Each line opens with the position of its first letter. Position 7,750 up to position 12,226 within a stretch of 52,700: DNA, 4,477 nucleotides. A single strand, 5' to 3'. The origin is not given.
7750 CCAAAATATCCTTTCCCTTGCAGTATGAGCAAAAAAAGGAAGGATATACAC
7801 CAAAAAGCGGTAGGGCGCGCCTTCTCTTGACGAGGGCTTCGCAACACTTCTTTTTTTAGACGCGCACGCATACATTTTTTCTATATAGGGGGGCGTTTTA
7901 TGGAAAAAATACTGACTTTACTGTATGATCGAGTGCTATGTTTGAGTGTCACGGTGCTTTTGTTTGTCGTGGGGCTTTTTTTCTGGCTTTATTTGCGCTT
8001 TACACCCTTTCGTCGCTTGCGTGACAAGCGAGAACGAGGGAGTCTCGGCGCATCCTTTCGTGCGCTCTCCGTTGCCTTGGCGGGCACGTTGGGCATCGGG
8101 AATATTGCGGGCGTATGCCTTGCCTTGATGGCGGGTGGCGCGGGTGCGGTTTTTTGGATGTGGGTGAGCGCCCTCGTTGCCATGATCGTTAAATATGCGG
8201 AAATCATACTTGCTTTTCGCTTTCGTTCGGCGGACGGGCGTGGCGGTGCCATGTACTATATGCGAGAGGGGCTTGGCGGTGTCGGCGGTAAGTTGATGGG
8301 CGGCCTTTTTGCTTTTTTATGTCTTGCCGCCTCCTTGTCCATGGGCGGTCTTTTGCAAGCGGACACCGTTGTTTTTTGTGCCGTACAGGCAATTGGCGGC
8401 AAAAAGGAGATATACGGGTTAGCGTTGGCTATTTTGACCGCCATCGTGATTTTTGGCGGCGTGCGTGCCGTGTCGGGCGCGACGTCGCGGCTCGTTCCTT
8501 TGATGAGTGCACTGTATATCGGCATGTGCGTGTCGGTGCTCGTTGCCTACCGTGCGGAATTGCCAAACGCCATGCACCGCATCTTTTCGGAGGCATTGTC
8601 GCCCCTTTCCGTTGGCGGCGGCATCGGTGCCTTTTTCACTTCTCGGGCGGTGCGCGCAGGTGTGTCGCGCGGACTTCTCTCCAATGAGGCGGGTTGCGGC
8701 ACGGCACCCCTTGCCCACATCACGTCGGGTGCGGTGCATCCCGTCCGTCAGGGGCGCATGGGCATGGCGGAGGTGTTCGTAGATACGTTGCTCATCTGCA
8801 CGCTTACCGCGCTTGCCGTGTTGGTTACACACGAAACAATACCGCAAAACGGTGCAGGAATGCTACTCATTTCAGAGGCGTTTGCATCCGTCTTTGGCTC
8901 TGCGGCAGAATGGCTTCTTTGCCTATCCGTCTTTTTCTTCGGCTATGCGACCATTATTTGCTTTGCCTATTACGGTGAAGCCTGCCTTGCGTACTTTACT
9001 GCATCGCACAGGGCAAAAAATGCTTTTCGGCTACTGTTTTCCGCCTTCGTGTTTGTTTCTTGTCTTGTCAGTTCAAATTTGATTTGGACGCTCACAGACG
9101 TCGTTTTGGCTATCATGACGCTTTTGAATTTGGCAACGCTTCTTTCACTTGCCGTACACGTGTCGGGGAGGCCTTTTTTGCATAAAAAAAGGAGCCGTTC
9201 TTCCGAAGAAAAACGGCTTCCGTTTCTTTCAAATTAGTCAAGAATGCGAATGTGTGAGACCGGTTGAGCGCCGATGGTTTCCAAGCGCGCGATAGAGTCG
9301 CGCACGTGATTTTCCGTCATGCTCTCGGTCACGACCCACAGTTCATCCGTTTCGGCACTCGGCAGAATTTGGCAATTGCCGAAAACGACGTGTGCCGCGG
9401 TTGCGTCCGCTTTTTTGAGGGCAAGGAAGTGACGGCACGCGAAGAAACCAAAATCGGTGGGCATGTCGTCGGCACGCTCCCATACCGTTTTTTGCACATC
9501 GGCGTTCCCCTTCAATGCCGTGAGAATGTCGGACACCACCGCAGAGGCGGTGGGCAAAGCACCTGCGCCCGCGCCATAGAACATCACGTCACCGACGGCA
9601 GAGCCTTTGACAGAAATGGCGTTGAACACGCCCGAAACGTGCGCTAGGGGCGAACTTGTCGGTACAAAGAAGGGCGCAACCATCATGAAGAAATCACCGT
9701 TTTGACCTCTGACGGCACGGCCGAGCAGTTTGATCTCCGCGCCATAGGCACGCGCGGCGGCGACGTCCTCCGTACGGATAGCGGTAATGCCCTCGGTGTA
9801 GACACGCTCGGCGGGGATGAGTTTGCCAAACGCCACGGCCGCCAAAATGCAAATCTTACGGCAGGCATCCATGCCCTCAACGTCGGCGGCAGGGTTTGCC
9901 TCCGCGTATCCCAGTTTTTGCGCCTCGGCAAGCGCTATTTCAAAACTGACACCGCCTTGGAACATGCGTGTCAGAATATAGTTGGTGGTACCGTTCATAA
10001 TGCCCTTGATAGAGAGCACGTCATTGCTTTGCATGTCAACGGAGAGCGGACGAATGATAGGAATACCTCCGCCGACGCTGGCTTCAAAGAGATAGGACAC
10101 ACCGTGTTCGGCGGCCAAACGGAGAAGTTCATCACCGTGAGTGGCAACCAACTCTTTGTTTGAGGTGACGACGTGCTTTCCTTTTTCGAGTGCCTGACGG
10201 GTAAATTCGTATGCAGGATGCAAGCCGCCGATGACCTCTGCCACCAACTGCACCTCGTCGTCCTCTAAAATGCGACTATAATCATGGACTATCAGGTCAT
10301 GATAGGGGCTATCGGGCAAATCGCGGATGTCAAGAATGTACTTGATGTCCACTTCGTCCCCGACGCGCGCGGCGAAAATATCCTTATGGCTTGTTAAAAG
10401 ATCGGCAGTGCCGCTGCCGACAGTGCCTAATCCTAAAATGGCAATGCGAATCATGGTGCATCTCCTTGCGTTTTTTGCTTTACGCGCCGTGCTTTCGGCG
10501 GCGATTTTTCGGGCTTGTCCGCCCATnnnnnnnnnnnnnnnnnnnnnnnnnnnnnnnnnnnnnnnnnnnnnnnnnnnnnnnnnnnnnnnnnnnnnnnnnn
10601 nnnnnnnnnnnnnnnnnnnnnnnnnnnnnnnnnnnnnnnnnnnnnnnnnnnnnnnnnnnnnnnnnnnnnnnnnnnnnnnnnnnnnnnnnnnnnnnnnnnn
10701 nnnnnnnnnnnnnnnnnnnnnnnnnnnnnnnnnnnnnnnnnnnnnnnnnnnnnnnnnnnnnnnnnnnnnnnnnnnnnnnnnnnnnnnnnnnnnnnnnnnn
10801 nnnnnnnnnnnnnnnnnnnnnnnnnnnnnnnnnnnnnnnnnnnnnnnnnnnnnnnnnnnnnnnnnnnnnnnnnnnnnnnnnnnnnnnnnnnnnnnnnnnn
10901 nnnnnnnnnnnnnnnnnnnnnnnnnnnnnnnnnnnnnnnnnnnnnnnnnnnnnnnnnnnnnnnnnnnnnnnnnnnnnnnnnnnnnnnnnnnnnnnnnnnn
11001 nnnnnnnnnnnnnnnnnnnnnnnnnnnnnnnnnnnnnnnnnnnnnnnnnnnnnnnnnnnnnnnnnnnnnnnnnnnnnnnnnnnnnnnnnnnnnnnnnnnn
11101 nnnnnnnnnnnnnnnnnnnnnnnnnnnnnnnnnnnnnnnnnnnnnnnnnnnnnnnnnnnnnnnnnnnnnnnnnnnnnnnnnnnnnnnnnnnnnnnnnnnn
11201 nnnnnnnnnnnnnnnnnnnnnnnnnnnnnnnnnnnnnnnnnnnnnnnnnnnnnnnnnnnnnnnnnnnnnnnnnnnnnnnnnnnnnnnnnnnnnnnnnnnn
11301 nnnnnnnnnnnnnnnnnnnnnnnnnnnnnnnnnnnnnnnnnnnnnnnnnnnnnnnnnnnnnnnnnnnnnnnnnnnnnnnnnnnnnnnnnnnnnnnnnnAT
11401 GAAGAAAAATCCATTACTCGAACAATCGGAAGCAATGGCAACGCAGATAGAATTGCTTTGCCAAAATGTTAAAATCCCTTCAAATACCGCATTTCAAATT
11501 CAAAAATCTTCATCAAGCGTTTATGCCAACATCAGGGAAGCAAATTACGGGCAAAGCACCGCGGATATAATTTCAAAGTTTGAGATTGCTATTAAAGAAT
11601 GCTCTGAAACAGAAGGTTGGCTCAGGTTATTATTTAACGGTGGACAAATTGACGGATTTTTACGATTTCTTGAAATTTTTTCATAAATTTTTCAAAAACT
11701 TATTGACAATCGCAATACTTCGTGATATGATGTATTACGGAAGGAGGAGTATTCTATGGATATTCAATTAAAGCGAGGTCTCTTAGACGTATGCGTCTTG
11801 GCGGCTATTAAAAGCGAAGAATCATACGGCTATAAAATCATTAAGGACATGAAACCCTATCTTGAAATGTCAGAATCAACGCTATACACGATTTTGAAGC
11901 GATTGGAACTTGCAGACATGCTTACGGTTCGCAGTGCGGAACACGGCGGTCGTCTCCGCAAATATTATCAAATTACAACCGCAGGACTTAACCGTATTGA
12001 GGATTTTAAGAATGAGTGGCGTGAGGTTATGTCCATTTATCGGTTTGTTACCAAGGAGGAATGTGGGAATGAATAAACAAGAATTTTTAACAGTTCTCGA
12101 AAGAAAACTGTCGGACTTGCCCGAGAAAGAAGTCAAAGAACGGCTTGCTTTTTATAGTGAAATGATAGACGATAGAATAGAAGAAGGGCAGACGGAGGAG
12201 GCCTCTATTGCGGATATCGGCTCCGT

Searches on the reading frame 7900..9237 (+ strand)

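Call 58: search_protein_families(library=pfam, proteins=[window:7900-9237:+])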
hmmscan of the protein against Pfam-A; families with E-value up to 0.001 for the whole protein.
window:7900-9237:+ (445 aa): 1 family
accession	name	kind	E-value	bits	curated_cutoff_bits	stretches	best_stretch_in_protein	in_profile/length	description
PF01235.23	Na_Ala_symp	-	4e-100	336.3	24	1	51-421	14-372/392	Sodium:alanine symporter family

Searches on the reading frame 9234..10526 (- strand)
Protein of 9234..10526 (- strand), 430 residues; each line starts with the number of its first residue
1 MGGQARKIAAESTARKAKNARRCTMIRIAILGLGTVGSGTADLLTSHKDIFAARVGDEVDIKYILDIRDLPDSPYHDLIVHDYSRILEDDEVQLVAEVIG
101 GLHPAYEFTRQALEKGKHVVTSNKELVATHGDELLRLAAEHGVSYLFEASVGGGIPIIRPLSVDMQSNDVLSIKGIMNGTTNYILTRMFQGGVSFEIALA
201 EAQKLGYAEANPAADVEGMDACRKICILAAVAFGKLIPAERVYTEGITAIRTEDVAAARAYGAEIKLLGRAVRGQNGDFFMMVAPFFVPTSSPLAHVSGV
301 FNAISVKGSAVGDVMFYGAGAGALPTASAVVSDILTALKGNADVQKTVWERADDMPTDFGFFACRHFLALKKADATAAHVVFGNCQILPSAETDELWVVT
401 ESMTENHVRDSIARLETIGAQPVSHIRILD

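Call 58: search_protein_families(library=pfam, proteins=[window:9234-10526:-])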
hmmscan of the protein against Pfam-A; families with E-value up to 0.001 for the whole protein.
window:9234-10526:- (430 aa): 2 families
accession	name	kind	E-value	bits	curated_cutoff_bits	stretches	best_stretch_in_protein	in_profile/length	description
PF00742.24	Homoserine_dh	-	3.2e-62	209.9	22.9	1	156-335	1-173/173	Homoserine dehydrogenase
PF03447.22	NAD_binding_3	-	1.8e-11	45.2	24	1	32-148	1-116/116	Homoserine dehydrogenase, NAD binding domain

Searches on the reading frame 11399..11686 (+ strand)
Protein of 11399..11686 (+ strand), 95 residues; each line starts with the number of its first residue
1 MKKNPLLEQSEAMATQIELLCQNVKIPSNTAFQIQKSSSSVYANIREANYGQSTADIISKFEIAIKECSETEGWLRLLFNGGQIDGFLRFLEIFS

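Call 20: find_encoding_contigs(protein=window:11399-11686:+, flank=3000, max_places=10)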
Protein window:11399-11686:+ (95 aa): no gene with exactly this product is on record in the collection.

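Call 58: search_protein_families(library=pfam, proteins=[window:11399-11686:+])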
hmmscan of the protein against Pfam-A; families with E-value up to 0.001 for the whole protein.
window:11399-11686:+ (95 aa): 1 family
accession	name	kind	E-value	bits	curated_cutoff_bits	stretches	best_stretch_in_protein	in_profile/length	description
PF05635.17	23S_rRNA_IVP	-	3e-12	47.2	33.8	1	9-84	8-85/106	23S rRNA-intervening sequence protein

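Call 63: find_homologous_proteins(query=window:11399-11686:+, max_evalue=1e-10)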
Query window:11399-11686:+ (95 aa): 2549 proteins with E <= 1e-10 among 2551 candidates; the best 120 are listed.
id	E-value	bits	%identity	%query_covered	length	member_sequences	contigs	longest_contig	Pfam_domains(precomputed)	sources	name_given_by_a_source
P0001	5.8e-44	166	93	89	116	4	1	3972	PF05635.18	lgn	-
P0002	2.7e-43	164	89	93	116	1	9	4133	PF05635.18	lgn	-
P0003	8.9e-42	159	88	89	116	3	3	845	PF05635.18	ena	-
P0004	3.9e-35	138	76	89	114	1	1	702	PF05635.18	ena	-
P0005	6.7e-35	137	79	89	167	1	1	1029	PF05635.18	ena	-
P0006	9.7e-35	136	78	89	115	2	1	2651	PF05635.18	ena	-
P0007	1.1e-34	136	78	89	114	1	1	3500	PF05635.18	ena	-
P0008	1.5e-34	136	77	91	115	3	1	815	PF05635.18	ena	-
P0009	1.7e-34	136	79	89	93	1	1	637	PF05635.18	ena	-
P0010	1.8e-34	136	78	91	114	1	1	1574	PF05635.18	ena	-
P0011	1.8e-34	136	75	89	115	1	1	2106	PF05635.18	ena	-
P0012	1.9e-34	135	78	89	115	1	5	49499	PF05635.18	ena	-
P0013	1.9e-34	135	78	89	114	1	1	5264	PF05635.18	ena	-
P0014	2.0e-34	135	76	89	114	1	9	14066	PF05635.18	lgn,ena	-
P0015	2.0e-34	135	78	89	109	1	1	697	PF05635.18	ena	-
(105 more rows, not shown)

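Call 64: find_encoding_contigs(protein=P0002, flank=1500, max_places=10)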
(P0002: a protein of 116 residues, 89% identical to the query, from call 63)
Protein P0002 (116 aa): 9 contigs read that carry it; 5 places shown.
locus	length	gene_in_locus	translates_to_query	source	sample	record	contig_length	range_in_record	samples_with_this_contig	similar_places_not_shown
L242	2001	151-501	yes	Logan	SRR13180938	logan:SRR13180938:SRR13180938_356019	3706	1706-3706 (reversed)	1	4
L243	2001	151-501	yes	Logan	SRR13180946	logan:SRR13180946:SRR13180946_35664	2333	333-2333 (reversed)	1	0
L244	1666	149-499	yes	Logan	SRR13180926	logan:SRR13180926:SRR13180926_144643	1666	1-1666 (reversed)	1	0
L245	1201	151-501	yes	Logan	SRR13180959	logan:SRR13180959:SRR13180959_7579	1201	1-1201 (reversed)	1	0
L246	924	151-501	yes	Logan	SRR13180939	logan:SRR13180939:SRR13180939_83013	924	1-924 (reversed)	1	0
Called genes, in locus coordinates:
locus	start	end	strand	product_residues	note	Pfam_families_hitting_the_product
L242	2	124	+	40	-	?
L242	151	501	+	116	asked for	PF05635:23S_rRNA_IVP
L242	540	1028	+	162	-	-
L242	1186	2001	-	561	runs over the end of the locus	PF00128:Alpha-amylase, PF14701:hDGE_amylase (weak), PF16657:Malt_amylase_C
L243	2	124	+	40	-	?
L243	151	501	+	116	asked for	PF05635:23S_rRNA_IVP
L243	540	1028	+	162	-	-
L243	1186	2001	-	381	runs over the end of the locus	?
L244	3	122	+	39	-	?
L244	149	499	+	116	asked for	PF05635:23S_rRNA_IVP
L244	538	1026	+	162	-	-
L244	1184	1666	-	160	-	?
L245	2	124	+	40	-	?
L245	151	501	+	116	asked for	PF05635:23S_rRNA_IVP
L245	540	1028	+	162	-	-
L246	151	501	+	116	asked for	PF05635:23S_rRNA_IVP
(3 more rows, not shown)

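Call 65: find_encoding_contigs(protein=P0001, flank=1500, max_places=10)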
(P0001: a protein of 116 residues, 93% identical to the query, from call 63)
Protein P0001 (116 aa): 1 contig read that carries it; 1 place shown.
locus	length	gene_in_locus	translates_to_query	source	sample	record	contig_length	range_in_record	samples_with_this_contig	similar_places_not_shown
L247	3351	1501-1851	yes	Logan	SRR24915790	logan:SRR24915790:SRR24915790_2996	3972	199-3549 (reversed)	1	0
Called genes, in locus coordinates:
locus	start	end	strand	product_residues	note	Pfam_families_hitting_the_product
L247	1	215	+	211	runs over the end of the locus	?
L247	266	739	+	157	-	PF01668:SmpB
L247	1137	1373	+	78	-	-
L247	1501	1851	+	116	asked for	PF05635:23S_rRNA_IVP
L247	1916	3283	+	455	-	-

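Call 66: find_encoding_contigs(protein=P0003, flank=1500, max_places=10)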
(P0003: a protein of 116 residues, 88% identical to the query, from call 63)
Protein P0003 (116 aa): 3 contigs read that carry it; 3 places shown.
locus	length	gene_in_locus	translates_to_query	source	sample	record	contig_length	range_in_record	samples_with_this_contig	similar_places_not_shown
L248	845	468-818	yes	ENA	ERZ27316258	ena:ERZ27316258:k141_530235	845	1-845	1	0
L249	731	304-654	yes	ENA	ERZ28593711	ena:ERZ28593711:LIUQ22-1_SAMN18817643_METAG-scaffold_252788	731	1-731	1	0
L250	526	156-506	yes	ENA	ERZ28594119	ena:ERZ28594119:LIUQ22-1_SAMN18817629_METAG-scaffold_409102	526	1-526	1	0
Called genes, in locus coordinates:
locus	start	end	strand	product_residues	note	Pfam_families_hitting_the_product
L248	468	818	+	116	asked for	PF05635:23S_rRNA_IVP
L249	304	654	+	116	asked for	PF05635:23S_rRNA_IVP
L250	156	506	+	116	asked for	PF05635:23S_rRNA_IVP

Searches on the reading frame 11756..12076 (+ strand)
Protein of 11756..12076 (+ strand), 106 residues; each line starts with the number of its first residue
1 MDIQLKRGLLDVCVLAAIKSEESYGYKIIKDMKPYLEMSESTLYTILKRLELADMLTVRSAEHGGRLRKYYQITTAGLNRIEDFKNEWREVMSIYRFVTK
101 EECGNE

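Call 21: find_encoding_contigs(protein=window:11756-12076:+, flank=3000, max_places=10)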
Protein window:11756-12076:+ (106 aa): 2 contigs read that carry it; 2 places shown.
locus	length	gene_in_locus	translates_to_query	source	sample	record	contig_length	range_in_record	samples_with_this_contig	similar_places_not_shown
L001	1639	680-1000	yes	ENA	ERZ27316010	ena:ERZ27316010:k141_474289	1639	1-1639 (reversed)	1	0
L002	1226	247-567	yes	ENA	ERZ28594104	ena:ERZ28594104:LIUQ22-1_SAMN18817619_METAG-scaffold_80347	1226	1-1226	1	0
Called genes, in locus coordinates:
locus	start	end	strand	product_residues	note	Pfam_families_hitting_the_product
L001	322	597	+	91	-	PF05635:23S_rRNA_IVP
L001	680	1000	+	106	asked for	PF03551:PadR, PF13601:HTH_34 (weak)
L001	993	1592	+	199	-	PF22564:HAAS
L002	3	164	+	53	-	?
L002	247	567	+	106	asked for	PF03551:PadR, PF13601:HTH_34 (weak)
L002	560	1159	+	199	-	PF22564:HAAS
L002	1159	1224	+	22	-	?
